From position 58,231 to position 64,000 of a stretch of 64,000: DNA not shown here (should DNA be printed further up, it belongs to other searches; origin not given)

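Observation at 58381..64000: Very large surface protein built from ~35 tandem Myxococcus-type cysteine-rich repeats followed by a Kelch-like beta-propeller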

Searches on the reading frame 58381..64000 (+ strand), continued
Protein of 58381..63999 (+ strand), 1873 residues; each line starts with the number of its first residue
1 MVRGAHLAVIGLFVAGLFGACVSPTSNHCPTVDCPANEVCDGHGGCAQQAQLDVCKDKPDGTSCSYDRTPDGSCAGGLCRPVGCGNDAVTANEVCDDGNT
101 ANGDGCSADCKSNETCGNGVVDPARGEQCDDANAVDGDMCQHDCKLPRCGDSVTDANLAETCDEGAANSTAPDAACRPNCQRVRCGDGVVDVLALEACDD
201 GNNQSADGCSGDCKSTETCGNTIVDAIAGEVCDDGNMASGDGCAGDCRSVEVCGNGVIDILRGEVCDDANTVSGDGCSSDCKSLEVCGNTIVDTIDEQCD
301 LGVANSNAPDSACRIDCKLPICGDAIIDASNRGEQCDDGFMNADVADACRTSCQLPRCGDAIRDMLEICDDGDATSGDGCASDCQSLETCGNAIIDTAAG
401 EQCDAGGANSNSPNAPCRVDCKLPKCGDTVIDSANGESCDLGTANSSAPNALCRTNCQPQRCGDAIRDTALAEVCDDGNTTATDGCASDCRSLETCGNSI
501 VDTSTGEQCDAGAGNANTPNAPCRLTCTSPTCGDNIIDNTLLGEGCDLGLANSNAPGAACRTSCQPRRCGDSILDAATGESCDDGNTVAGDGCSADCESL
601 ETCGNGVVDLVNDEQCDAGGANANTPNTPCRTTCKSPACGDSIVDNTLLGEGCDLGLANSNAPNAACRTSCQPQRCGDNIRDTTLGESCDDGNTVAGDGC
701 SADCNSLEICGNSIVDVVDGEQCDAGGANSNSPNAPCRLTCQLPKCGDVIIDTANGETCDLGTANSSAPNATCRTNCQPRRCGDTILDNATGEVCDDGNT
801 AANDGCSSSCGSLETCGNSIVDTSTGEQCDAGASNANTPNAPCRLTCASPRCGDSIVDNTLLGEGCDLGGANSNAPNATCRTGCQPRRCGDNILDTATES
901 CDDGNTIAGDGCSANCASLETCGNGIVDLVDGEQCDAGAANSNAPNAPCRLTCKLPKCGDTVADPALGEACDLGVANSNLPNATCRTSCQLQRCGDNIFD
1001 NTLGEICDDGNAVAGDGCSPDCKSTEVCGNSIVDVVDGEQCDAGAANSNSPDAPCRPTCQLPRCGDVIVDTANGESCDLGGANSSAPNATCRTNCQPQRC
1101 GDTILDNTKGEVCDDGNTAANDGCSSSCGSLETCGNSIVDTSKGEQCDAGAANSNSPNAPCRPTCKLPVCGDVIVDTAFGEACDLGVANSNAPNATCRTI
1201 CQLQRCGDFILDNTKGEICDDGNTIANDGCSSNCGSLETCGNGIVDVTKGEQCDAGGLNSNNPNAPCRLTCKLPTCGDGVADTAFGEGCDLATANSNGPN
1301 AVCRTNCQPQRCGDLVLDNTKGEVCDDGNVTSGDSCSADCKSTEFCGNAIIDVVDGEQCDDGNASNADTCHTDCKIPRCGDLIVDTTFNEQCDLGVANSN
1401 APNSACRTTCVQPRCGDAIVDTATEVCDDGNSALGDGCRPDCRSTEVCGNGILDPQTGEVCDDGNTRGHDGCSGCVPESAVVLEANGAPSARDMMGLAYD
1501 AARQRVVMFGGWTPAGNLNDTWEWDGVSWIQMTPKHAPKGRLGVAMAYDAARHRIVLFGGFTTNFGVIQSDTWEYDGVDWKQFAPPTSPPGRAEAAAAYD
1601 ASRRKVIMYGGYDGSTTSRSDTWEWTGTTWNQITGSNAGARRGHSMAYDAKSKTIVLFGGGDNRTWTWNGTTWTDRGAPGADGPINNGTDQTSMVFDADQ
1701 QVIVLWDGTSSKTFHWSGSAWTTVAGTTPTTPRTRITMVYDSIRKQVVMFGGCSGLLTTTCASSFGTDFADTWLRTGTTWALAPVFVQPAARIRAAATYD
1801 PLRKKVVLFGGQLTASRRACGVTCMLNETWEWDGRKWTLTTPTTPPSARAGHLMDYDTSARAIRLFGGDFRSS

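Call 11: search_solved_structures(query=window:58381-63999:+, max_evalue=0.01)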
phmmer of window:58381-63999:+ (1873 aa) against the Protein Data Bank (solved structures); distinct sequences matched with E-value up to 0.01: 2.
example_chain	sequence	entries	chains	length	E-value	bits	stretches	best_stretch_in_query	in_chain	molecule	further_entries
8pjr_A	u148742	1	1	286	6e-06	26.9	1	1489-1620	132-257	SAKe6AC-LB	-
9tsn_A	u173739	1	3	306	0.0046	17.3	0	1506-1659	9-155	Kelch protein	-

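Call 35: find_encoding_contigs(protein=P0009, flank=8000, max_places=2)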
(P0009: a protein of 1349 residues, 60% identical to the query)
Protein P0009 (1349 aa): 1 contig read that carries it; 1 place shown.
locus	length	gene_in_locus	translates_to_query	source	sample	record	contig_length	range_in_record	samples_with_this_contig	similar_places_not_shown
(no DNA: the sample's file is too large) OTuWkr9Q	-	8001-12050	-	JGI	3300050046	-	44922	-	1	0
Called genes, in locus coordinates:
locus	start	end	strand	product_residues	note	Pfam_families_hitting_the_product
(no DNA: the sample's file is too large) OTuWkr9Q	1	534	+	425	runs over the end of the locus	PF21686:LigD_Prim-Pol, PF01896:DNA_primase_S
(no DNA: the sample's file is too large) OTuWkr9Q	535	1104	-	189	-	-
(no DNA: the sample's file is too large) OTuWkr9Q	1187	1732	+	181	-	-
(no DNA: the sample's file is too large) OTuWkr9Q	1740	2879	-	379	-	-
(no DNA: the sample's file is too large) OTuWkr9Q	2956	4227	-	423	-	PF01068:DNA_ligase_A_M, PF04679:DNA_ligase_A_C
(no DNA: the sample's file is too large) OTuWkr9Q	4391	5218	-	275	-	PF00903:Glyoxalase (weak), PF18029:Glyoxalase_6 (weak), PF22677:Ble-like_N (faint)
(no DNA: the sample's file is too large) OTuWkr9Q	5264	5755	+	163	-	-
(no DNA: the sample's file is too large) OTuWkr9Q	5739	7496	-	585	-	-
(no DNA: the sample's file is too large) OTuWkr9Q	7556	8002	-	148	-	PF01641:SelR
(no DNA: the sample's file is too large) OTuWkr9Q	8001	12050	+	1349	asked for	PF13415:Beta-prop_FBX42, PF24681:Kelch_KLHDC2_KLHL20_DRC7, PF24981:Beta-prop_ATRN-LZTR1, PF24681:Kelch_KLHDC2_KLHL20_DRC7 (weak), PF24981:Beta-prop_ATRN-LZTR1 (weak), PF13415:Beta-prop_FBX42 (weak), PF24681:Kelch_KLHDC2_KLHL20_DRC7, PF13415:Beta-prop_FBX42, +2 more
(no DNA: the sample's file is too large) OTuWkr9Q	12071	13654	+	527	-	PF06293:Kdo (weak), PF00069:Pkinase, PF01636:APH (faint), PF03109:ABC1 (faint), PF07714:PK_Tyr_Ser-Thr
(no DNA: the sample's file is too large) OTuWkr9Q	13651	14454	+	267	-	-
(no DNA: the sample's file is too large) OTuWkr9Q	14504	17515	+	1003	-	PF00069:Pkinase, PF07714:PK_Tyr_Ser-Thr, PF03109:ABC1 (weak), PF13620:CarboxypepD_reg (faint)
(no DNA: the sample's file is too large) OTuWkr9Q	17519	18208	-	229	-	PF01370:Epimerase (weak), PF07993:NAD_binding_4 (faint), PF13460:NAD_binding_10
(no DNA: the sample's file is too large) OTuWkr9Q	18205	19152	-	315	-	PF00175:NAD_binding_1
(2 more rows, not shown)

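Call 41: find_encoding_contigs(protein=P0002, flank=8000, max_places=2)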
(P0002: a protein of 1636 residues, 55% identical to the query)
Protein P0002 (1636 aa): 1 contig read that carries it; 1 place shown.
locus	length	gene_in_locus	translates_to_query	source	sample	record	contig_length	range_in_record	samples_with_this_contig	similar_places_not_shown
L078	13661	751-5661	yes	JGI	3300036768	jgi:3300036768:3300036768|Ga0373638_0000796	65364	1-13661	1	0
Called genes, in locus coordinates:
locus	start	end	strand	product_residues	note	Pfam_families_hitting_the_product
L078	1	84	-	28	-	?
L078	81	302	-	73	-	-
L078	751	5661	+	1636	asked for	PF13948:DUF4215 (faint), PF13415:Beta-prop_FBX42, PF24681:Kelch_KLHDC2_KLHL20_DRC7, PF24981:Beta-prop_ATRN-LZTR1 (weak), PF24681:Kelch_KLHDC2_KLHL20_DRC7 (weak), PF13415:Beta-prop_FBX42, PF24681:Kelch_KLHDC2_KLHL20_DRC7, PF24981:Beta-prop_ATRN-LZTR1, +1 more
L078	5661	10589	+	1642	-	-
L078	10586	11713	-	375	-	PF05157:MshEN (weak)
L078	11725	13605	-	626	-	PF02310:B12-binding (faint), PF04055:Radical_SAM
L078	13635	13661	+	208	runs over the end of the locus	PF01479:S4, PF00849:PseudoU_synth_2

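Call 42: find_encoding_contigs(protein=P0005, flank=10000, max_places=2)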
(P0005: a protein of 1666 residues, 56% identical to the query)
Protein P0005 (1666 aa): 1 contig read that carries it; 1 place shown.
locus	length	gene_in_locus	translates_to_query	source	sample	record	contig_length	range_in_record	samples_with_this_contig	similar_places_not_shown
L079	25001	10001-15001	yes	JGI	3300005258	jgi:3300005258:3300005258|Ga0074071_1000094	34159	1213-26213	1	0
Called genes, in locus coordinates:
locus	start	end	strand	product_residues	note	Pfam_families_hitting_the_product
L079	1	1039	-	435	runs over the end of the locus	PF01554:MatE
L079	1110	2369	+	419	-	PF21686:LigD_Prim-Pol, PF01896:DNA_primase_S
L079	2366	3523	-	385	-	-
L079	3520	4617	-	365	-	-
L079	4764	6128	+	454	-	PF00069:Pkinase, PF03109:ABC1 (faint), PF07714:PK_Tyr_Ser-Thr, PF01636:APH (faint), PF06293:Kdo (weak)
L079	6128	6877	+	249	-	-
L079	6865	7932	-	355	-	PF01068:DNA_ligase_A_M, PF04679:DNA_ligase_A_C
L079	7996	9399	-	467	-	-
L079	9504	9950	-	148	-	PF01641:SelR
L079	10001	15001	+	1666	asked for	PF13948:DUF4215 (weak), PF24681:Kelch_KLHDC2_KLHL20_DRC7, PF13415:Beta-prop_FBX42, PF24981:Beta-prop_ATRN-LZTR1 (weak), PF13415:Beta-prop_FBX42 (weak), PF24681:Kelch_KLHDC2_KLHL20_DRC7, PF24981:Beta-prop_ATRN-LZTR1, PF24681:Kelch_KLHDC2_KLHL20_DRC7, +2 more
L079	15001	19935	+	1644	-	PF13948:DUF4215 (weak), PF24681:Kelch_KLHDC2_KLHL20_DRC7, PF13415:Beta-prop_FBX42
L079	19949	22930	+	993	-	PF00069:Pkinase, PF01636:APH (faint), PF07714:PK_Tyr_Ser-Thr, PF13620:CarboxypepD_reg (weak)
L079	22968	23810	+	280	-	PF03741:TerC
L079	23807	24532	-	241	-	-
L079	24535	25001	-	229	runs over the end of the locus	PF01370:Epimerase (weak), PF07993:NAD_binding_4 (faint), PF13460:NAD_binding_10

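Call 43: find_encoding_contigs(protein=P0003, flank=10000, max_places=2)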
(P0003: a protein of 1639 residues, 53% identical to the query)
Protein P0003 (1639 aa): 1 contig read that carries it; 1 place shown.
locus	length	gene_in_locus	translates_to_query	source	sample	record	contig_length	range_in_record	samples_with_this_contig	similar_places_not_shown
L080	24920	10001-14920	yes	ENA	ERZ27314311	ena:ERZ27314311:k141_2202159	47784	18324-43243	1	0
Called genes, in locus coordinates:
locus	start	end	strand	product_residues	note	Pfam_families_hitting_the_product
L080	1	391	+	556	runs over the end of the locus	PF00069:Pkinase, PF07714:PK_Tyr_Ser-Thr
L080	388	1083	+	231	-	PF07719:TPR_2 (faint), PF13428:TPR_14 (faint), PF13432:TPR_16 (faint)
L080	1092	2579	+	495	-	PF13517:FG-GAP_3 (faint)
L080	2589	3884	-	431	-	PF16697:Yop-YscD_cpl, PF00498:FHA, PF00158:Sigma54_activat, PF14532:Sigma54_activ_2, PF07728:AAA_5 (weak), PF25601:AAA_lid_14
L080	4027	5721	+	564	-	PF07624:PSD2 (weak)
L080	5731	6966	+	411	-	PF07394:DUF1501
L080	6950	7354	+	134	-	-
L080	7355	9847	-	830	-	PF21783:YNCE (weak), PF02239:Cytochrom_D1 (faint), PF10282:Lactonase (weak)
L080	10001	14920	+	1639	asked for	PF13948:DUF4215 (faint), PF07646:Kelch_2 (faint), PF24681:Kelch_KLHDC2_KLHL20_DRC7, PF24981:Beta-prop_ATRN-LZTR1 (faint), PF24681:Kelch_KLHDC2_KLHL20_DRC7 (weak), PF13415:Beta-prop_FBX42, PF24681:Kelch_KLHDC2_KLHL20_DRC7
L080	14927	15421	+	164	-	-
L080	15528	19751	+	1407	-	PF13948:DUF4215 (faint), PF07646:Kelch_2 (faint), PF24681:Kelch_KLHDC2_KLHL20_DRC7, PF24981:Beta-prop_ATRN-LZTR1 (faint), PF24681:Kelch_KLHDC2_KLHL20_DRC7 (weak), PF13415:Beta-prop_FBX42, PF24681:Kelch_KLHDC2_KLHL20_DRC7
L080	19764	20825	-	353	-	-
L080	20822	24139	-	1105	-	PF00069:Pkinase, PF07714:PK_Tyr_Ser-Thr, PF03109:ABC1 (weak), PF13191:AAA_16 (weak), PF20703:nSTAND1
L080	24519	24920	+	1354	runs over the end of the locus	PF01339:CheB_methylest, PF03705:CheR_N, PF01739:CheR, PF13596:PAS_10, PF08448:PAS_4, PF00512:HisKA, PF02518:HATPase_c, PF00072:Response_reg, +2 more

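Call 63: find_encoding_contigs(protein=P0016, flank=10000, max_places=3)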
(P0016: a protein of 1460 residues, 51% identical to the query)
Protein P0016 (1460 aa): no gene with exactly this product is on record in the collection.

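Call 65: list_cluster_members(proteins=[P0016, P0121])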
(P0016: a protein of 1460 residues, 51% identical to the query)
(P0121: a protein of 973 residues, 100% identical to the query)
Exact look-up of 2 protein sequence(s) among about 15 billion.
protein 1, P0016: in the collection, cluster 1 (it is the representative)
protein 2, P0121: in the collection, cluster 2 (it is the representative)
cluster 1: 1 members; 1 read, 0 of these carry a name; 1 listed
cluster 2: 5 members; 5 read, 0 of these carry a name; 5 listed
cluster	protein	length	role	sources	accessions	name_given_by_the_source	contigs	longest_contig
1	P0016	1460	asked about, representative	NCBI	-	-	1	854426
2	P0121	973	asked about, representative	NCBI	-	-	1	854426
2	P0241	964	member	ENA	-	-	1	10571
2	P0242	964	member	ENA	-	-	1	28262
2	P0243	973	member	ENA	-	-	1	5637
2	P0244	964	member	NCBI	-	-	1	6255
